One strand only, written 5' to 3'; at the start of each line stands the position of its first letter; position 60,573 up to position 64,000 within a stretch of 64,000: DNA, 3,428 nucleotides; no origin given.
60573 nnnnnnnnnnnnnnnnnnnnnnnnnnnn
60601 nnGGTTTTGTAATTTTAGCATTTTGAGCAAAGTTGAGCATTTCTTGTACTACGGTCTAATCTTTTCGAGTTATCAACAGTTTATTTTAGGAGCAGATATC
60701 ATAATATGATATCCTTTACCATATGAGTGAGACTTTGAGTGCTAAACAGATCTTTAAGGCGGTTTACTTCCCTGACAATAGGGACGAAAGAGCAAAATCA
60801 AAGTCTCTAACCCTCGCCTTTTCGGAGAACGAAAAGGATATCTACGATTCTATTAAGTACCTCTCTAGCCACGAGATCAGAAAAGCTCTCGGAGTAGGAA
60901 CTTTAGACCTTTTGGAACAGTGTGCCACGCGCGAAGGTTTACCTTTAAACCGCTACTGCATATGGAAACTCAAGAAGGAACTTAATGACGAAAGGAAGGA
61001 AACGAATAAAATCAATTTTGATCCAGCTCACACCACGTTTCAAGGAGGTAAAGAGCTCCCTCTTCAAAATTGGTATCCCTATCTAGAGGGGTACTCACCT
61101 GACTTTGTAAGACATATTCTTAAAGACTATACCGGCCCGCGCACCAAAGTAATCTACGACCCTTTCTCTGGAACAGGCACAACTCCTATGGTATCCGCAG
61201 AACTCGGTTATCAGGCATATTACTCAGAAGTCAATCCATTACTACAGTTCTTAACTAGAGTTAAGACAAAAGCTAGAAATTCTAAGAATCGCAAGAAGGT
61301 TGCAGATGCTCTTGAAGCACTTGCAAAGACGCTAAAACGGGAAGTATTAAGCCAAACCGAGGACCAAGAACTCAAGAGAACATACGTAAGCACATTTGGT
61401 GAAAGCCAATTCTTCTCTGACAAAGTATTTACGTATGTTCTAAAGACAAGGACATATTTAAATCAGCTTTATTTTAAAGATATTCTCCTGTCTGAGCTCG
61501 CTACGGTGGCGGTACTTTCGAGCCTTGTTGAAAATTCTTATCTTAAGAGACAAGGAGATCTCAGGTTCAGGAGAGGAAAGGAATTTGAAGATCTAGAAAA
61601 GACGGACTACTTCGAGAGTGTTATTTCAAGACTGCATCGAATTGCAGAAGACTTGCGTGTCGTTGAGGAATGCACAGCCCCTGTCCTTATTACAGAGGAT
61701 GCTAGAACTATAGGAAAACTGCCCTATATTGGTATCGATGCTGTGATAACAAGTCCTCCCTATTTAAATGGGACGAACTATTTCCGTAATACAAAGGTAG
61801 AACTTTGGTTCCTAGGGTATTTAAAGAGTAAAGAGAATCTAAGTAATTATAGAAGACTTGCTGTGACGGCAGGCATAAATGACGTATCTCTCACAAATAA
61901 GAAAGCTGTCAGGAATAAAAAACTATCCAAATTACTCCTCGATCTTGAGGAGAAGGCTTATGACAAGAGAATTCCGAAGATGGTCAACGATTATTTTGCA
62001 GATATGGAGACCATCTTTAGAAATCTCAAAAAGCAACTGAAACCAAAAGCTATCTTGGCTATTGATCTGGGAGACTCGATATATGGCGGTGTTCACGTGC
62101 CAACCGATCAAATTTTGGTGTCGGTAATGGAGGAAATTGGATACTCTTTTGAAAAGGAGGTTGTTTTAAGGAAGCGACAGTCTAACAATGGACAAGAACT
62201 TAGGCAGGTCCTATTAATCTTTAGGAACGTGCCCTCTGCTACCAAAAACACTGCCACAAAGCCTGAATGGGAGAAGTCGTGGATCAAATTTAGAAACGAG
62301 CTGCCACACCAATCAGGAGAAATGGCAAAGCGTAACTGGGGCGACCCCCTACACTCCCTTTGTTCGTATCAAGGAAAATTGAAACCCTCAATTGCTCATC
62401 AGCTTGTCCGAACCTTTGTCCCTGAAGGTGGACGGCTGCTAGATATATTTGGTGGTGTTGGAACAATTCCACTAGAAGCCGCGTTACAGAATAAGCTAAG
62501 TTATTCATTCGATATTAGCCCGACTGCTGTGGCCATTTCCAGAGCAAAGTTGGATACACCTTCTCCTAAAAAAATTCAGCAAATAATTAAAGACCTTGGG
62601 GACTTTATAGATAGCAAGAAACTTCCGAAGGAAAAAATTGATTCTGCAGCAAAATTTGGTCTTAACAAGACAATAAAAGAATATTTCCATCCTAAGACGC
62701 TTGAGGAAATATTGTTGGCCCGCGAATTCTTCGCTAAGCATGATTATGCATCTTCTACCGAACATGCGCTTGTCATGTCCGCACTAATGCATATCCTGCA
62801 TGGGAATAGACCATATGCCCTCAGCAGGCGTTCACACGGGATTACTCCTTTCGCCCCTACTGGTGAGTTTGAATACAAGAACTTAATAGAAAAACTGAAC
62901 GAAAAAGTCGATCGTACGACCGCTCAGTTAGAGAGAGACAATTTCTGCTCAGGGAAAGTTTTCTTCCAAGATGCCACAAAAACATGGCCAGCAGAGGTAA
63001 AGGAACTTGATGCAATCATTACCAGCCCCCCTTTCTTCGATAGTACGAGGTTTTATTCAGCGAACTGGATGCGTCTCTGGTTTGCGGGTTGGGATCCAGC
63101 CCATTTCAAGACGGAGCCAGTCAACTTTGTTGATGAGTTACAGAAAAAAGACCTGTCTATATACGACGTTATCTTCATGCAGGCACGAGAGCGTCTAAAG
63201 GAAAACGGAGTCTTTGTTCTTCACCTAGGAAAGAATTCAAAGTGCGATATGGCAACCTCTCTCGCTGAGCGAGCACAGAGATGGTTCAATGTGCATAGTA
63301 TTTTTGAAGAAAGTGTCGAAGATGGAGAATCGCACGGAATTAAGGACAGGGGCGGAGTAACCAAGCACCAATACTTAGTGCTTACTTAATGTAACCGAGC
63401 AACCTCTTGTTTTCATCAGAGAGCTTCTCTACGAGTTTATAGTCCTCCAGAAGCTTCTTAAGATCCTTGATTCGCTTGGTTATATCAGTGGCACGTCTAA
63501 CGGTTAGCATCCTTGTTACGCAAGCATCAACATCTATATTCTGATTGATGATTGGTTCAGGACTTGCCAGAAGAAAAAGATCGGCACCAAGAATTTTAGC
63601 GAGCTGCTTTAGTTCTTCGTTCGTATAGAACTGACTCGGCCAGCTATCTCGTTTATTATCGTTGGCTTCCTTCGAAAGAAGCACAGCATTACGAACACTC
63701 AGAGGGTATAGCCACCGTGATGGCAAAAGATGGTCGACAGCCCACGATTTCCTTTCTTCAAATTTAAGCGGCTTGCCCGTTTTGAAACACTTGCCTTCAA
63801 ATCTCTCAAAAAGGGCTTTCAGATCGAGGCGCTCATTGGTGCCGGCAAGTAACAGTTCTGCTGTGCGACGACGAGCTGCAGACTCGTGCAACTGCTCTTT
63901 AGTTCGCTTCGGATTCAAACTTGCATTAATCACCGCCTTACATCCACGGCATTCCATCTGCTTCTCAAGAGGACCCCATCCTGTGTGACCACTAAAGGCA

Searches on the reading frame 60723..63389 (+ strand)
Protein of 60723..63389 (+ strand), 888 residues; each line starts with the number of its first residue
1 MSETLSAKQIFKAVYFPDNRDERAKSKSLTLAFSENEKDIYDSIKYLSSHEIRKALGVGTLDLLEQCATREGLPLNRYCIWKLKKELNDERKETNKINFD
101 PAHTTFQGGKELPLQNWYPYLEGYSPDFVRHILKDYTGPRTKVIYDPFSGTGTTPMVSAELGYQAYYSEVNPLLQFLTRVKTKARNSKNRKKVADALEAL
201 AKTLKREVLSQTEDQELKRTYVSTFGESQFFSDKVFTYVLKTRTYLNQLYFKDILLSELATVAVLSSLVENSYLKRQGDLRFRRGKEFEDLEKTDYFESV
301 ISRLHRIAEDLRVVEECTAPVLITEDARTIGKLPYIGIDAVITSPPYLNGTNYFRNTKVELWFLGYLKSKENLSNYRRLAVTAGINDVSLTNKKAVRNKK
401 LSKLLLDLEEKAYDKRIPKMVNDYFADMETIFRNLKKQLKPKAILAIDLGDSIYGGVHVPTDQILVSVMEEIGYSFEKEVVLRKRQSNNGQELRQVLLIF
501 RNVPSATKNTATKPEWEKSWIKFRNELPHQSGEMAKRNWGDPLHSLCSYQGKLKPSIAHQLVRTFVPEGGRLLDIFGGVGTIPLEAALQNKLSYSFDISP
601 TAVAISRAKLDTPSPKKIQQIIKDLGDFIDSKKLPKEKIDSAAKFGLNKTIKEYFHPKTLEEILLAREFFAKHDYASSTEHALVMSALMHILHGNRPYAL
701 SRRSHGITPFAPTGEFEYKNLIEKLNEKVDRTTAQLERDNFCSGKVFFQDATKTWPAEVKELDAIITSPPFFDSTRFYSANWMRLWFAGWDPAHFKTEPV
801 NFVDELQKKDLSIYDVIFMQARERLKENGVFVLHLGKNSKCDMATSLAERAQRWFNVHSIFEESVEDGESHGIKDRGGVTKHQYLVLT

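Call 72: search_protein_families(library=padloc, proteins=[window:60723-63389:+], max_evalue=0.00001)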
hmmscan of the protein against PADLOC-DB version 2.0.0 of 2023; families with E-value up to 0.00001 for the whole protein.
window:60723-63389:+ (888 aa): 28 families (the best 25 are shown)
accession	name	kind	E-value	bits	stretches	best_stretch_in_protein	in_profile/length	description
PDLC03389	MTase_II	-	3.7e-74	248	1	103-502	45-444/445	Type II methyltransferase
PDLC03224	MTase_II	-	3.4e-50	169.3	1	103-493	56-463/481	Type II methyltransferase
PDLC03322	MTase_II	-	4.3e-31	106.3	2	126-480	48-406/446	Type II methyltransferase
PDLC03325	MTase_II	-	3.6e-27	93.2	3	760-806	291-337/426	Type II methyltransferase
PDLC03239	MTase_II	-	1.1e-23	81.6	1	544-787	66-310/442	Type II methyltransferase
PDLC03364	MTase_II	-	6.5e-23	79.3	1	114-188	32-106/380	Type II methyltransferase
PDLC03377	MTase_II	-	3.6e-20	70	2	120-483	101-480/504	Type II methyltransferase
PDLC03362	MTase_II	-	2.8e-18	64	1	118-205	47-134/438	Type II methyltransferase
PDLC03353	MTase_II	-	1.5e-17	62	1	316-611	6-251/260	Type II methyltransferase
PDLC04134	mad2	-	1.2e-15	55.3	1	555-640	277-359/492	mads_2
PDLC03306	MTase_II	-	2.5e-15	54.3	1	103-475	19-390/422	Type II methyltransferase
PDLC03380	MTase_II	-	3.8e-14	50.7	1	544-634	32-122/393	Type II methyltransferase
PDLC03387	MTase_II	-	1.1e-13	49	0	128-187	222-280/289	Type II methyltransferase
PDLC03369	MTase_II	-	2.5e-11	41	0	110-183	110-183/532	Type II methyltransferase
PDLC03350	MTase_II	-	2e-10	38.6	0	321-612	58-297/312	Type II methyltransferase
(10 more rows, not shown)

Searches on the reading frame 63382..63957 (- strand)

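Call 72: search_protein_families(library=padloc, proteins=[window:63382-63957:-], max_evalue=0.00001)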
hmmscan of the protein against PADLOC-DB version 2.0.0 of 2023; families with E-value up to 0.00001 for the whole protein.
window:63382-63957:- (191 aa): 5 families
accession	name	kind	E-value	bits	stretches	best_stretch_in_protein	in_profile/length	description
PDLC01256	Cas9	-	1.6e-09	35.1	1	31-114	488-571/711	"CAS-II-A,CAS-II-B,CAS-II-C; effector__SPE"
PDLC00973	Cas9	-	6.3e-09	32.9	1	36-114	586-667/830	CRISPR subtype II RNA-guided endonuclease Cas9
PDLC01460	Cas9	-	6.3e-09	32.6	1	43-163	489-603/901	"CAS-II-A,CAS-II-B,CAS-II-C; effector__SPE"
PDLC01580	Cas9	-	8.1e-08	28.8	1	49-121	817-889/1329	"CAS-II-A,CAS-II-B,CAS-II-C; effector__SPE"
PDLC00975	Cas9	-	2.2e-06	24.2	1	43-183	585-725/1120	Cas9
